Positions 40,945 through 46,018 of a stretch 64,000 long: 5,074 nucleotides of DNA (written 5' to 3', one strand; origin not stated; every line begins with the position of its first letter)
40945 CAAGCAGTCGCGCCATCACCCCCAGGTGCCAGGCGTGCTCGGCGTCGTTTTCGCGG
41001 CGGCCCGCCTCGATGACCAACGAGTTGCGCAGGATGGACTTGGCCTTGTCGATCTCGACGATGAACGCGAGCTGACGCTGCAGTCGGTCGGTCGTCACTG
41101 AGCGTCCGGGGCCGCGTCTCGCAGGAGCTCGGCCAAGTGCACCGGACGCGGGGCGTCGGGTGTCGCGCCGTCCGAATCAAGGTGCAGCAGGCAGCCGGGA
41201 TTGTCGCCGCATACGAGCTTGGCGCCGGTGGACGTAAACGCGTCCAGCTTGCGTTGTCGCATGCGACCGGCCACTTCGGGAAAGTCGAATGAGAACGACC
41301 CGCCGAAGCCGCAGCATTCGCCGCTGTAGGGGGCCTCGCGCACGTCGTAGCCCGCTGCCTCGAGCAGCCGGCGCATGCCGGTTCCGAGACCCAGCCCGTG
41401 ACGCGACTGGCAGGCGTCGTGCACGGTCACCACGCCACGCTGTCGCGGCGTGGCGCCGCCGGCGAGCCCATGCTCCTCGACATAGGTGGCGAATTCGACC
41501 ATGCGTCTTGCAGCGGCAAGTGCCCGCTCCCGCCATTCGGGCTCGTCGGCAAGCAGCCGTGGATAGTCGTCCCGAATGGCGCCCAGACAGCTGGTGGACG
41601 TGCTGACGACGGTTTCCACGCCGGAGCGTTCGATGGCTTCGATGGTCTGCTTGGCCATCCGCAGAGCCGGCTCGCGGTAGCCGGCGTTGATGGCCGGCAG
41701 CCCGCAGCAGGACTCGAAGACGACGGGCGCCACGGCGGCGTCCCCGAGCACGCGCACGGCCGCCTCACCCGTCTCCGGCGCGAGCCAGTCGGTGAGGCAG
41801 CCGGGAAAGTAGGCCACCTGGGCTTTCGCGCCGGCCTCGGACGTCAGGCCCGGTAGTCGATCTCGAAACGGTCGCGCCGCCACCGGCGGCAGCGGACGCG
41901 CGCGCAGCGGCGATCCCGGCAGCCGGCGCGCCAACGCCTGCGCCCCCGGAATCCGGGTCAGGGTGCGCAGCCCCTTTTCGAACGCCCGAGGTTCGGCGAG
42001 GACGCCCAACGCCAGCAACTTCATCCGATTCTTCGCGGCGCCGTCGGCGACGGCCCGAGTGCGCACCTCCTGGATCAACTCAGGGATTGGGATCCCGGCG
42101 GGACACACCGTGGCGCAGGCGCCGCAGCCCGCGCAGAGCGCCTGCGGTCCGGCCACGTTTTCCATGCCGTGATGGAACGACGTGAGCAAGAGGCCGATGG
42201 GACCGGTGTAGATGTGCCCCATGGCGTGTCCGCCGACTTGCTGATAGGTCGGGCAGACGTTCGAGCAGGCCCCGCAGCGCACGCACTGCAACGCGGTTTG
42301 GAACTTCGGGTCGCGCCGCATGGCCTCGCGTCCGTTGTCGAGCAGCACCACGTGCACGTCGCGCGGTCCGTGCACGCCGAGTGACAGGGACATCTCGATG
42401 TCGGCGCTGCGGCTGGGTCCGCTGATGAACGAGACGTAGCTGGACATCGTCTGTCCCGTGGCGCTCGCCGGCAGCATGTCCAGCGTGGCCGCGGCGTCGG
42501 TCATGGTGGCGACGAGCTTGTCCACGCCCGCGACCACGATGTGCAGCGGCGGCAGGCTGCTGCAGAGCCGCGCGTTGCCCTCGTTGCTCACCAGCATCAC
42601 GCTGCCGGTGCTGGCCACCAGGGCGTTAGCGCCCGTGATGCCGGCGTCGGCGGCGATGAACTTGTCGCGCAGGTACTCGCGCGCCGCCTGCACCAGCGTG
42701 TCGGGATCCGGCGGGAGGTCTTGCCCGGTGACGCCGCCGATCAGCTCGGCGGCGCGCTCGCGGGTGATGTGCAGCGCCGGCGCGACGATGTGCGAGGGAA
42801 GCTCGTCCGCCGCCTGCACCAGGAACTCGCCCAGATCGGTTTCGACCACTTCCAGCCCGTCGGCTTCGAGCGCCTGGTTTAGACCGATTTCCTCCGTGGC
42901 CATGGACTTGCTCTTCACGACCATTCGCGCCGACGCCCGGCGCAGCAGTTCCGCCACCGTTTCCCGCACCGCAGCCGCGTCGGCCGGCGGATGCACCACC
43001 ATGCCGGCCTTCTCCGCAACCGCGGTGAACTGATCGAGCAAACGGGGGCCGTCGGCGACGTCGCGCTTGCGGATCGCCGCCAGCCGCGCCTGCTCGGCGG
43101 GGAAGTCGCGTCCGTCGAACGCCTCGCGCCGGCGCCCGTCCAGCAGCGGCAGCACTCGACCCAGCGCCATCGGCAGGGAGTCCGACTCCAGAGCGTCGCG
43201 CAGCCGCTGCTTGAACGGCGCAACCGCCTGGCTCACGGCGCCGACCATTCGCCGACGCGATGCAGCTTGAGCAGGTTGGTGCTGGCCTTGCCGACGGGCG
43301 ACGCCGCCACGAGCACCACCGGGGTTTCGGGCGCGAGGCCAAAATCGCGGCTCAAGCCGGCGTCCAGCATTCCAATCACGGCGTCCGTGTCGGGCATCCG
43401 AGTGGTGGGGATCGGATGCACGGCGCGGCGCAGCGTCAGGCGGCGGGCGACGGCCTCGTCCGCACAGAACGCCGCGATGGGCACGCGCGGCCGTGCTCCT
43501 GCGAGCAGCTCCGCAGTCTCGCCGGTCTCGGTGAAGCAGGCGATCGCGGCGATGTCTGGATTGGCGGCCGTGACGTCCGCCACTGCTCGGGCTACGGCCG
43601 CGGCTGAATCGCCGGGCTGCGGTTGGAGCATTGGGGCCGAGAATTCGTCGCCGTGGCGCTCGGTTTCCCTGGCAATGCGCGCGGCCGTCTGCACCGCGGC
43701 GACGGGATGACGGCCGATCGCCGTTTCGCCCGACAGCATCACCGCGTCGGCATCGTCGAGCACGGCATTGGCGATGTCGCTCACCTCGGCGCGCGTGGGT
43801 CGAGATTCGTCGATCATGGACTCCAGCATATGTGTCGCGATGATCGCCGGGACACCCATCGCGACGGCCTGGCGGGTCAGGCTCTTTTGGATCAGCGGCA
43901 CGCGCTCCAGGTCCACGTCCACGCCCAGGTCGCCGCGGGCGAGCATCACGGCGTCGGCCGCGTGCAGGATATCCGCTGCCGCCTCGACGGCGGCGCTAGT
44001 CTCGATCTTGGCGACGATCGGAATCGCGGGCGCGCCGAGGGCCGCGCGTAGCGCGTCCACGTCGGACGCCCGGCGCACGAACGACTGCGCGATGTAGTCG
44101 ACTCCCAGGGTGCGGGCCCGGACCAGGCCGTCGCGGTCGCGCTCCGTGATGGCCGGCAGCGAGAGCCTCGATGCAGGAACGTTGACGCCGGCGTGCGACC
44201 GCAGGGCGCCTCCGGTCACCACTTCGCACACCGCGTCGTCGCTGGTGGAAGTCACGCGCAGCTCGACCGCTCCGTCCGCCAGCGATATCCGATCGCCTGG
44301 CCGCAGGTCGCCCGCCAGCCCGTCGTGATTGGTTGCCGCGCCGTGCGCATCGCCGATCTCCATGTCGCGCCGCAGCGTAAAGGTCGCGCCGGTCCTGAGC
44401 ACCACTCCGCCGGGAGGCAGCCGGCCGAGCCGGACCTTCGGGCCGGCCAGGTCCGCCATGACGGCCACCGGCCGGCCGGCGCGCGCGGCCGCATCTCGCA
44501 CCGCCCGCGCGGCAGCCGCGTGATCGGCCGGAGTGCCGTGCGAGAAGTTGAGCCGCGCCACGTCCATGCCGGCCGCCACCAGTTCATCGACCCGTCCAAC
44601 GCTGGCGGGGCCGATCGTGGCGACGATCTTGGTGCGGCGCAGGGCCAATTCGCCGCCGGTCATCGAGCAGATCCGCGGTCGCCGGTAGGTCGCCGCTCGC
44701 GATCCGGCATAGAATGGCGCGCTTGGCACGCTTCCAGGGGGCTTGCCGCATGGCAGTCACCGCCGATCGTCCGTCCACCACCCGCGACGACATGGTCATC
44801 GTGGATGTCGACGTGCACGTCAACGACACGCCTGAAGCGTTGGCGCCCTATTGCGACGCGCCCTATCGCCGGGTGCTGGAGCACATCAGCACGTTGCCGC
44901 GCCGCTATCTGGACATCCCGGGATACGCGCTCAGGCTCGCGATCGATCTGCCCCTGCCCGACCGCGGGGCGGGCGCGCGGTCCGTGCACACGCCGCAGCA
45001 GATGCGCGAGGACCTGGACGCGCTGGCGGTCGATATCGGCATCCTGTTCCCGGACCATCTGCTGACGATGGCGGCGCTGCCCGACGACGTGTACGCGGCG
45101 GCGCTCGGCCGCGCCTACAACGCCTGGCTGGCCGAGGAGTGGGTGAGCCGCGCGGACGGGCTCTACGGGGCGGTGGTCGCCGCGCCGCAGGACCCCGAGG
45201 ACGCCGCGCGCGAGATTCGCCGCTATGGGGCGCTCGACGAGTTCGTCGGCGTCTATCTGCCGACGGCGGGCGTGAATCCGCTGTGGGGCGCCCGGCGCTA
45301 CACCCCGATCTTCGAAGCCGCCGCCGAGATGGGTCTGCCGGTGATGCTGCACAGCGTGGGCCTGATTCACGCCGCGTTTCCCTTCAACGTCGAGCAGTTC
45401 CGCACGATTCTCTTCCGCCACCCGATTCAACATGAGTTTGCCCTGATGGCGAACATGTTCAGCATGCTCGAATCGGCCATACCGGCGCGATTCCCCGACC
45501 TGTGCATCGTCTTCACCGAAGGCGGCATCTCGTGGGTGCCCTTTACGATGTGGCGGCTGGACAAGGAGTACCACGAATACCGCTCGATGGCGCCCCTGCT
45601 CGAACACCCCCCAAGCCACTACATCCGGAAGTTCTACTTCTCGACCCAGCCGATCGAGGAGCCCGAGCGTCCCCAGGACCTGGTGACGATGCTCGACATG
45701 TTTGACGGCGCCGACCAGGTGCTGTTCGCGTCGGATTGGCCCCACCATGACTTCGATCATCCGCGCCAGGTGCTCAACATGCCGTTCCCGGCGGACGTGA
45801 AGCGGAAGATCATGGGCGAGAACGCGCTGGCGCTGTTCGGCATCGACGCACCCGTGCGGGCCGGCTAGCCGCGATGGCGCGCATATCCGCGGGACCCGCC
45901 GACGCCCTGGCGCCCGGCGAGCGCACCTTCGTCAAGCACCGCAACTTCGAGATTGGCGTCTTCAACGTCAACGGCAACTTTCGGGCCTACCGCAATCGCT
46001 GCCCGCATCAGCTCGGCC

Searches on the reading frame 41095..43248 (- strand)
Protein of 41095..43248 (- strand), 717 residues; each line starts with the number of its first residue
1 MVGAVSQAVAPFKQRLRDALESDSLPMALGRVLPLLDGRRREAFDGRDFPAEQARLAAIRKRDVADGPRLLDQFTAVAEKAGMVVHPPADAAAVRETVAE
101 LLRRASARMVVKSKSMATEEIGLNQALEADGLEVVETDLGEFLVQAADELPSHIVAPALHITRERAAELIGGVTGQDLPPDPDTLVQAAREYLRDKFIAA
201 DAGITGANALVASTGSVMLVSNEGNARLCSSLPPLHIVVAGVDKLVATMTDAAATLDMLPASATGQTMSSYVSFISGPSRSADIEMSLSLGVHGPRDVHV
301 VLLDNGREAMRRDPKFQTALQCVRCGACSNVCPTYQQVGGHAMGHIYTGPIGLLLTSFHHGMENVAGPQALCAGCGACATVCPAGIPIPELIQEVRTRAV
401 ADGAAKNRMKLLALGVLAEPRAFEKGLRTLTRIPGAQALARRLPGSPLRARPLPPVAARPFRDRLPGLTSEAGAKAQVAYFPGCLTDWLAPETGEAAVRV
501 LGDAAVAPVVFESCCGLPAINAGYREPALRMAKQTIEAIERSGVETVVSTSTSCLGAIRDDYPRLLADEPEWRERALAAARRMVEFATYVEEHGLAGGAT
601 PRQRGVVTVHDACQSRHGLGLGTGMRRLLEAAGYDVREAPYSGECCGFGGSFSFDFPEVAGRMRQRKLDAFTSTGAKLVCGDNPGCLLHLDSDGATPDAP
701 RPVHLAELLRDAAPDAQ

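Call 19: search_protein_families(library=pfam, proteins=[window:41095-43248:-], max_evalue=0.00001)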
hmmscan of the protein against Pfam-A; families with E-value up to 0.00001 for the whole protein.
window:41095-43248:- (717 aa): 9 families
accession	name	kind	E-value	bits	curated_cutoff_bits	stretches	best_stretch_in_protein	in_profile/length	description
PF02589.21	LUD_dom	-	6.7e-54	182.9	22.6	1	71-303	1-189/189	LUD domain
PF02754.22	CCG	-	3.4e-29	101.2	20.6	2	478-558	1-84/85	Cysteine-rich domain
PF13183.11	Fer4_8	-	4.1e-14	53.3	27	1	319-386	2-68/68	4Fe-4S dicluster domain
PF13187.11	Fer4_9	-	2.8e-08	34.1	27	0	307-334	23-49/52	4Fe-4S dicluster domain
PF13237.11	Fer4_10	-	4.1e-08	33.5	25.5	0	320-336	7-24/53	4Fe-4S dicluster domain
PF12838.12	Fer4_7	-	7.3e-08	33.2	27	1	321-386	1-52/52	4Fe-4S dicluster domain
PF13534.11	Fer4_17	-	7.9e-07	30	22.2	1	321-386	1-60/61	4Fe-4S dicluster domain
PF00037.32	Fer4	-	2.2e-06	27.7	21.1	0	322-334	8-20/24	4Fe-4S binding domain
PF12837.12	Fer4_6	-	5.2e-06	26.6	25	0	370-386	7-23/24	4Fe-4S binding domain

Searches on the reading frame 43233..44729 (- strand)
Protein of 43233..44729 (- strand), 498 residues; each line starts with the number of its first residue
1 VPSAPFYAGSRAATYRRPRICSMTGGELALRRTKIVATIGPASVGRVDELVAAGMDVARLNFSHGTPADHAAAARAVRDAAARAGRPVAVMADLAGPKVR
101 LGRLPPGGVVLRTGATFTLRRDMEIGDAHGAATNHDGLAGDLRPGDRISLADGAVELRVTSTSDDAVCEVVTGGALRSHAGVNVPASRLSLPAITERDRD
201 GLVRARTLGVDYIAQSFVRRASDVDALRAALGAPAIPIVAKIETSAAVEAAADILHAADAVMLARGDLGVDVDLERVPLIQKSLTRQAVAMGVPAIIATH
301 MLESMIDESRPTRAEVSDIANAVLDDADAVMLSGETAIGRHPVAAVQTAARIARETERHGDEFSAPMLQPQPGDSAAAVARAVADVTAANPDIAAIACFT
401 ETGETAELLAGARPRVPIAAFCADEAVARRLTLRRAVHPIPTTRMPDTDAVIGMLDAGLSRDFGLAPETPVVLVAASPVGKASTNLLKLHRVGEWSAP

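Call 19: search_protein_families(library=pfam, proteins=[window:43233-44729:-], max_evalue=0.00001)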
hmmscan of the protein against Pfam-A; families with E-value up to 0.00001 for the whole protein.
window:43233-44729:- (498 aa): 2 families
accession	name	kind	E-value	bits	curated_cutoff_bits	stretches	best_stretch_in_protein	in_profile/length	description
PF00224.27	PK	-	5.4e-93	312.1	30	1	31-346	2-328/328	Pyruvate kinase, barrel domain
PF02887.21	PK_C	-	2.1e-18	66.9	28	1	378-490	2-114/114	Pyruvate kinase, alpha/beta domain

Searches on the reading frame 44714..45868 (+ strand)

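Call 54: search_protein_families(library=pfam, proteins=[window:44714-45868:+], max_evalue=0.0001)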
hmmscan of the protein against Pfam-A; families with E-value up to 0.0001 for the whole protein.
window:44714-45868:+ (384 aa): 1 family
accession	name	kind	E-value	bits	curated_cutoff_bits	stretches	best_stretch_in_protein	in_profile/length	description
PF04909.20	Amidohydro_2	-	1e-38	134.2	26.4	1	124-377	54-289/289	Amidohydrolase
